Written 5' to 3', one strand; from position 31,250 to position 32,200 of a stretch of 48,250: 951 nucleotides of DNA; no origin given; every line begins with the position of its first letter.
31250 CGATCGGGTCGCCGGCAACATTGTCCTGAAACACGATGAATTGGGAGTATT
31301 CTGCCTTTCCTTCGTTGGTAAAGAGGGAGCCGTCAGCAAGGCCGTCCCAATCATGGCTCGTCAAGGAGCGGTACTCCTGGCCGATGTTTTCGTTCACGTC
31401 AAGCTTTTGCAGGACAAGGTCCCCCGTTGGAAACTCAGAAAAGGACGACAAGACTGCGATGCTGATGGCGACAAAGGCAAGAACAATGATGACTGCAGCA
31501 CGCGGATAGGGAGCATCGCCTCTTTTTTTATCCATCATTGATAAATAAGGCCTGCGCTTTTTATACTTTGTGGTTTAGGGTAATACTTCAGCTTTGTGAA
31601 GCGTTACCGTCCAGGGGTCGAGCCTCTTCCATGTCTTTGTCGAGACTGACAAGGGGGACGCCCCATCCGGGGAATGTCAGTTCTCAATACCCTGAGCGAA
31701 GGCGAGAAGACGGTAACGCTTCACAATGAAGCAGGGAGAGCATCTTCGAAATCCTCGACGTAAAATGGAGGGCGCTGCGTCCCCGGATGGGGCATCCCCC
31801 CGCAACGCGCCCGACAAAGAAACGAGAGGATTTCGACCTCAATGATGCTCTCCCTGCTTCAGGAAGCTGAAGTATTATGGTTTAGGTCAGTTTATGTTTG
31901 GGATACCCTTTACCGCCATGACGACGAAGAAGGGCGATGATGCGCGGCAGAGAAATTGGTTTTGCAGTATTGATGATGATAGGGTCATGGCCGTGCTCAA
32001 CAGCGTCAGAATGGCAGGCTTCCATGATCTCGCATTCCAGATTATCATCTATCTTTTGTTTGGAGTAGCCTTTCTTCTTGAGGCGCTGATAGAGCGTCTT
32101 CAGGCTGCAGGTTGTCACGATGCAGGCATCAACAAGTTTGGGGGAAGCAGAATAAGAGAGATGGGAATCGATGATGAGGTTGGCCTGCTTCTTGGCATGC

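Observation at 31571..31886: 297-bp insertion with perfect TIR and 9-bp target duplication, built from two inverted copies of a ~130-nt structured module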

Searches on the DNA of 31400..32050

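Call 4: search_rna_families(source=window, start=31400, end=32050, threshold=evalue, max_evalue=10, show_alignments=3)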
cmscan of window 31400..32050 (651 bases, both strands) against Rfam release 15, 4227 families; matches with E-value up to 10: 4.
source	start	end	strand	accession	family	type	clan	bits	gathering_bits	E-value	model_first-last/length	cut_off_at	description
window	31933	31996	+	RF01129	sR44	Gene; snRNA; snoRNA; CD-box;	-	26.8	45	0.00017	1-55/55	no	Small nucleolar RNA sR44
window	31514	31543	-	RF00086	SNORD27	Gene; snRNA; snoRNA; CD-box;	-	19.5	52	1.8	1-71/71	no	Small nucleolar RNA SNORD27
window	31749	31872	-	RF02130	GNAS-AS1_4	Gene; lncRNA;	-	16.7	50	8.9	1-122/122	no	GNAS antisense RNA 1 conserved region 4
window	31455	31508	+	RF01144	sR17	Gene; snRNA; snoRNA; CD-box;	-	12.6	36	2.9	1-55/55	no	Small nucleolar RNA sR17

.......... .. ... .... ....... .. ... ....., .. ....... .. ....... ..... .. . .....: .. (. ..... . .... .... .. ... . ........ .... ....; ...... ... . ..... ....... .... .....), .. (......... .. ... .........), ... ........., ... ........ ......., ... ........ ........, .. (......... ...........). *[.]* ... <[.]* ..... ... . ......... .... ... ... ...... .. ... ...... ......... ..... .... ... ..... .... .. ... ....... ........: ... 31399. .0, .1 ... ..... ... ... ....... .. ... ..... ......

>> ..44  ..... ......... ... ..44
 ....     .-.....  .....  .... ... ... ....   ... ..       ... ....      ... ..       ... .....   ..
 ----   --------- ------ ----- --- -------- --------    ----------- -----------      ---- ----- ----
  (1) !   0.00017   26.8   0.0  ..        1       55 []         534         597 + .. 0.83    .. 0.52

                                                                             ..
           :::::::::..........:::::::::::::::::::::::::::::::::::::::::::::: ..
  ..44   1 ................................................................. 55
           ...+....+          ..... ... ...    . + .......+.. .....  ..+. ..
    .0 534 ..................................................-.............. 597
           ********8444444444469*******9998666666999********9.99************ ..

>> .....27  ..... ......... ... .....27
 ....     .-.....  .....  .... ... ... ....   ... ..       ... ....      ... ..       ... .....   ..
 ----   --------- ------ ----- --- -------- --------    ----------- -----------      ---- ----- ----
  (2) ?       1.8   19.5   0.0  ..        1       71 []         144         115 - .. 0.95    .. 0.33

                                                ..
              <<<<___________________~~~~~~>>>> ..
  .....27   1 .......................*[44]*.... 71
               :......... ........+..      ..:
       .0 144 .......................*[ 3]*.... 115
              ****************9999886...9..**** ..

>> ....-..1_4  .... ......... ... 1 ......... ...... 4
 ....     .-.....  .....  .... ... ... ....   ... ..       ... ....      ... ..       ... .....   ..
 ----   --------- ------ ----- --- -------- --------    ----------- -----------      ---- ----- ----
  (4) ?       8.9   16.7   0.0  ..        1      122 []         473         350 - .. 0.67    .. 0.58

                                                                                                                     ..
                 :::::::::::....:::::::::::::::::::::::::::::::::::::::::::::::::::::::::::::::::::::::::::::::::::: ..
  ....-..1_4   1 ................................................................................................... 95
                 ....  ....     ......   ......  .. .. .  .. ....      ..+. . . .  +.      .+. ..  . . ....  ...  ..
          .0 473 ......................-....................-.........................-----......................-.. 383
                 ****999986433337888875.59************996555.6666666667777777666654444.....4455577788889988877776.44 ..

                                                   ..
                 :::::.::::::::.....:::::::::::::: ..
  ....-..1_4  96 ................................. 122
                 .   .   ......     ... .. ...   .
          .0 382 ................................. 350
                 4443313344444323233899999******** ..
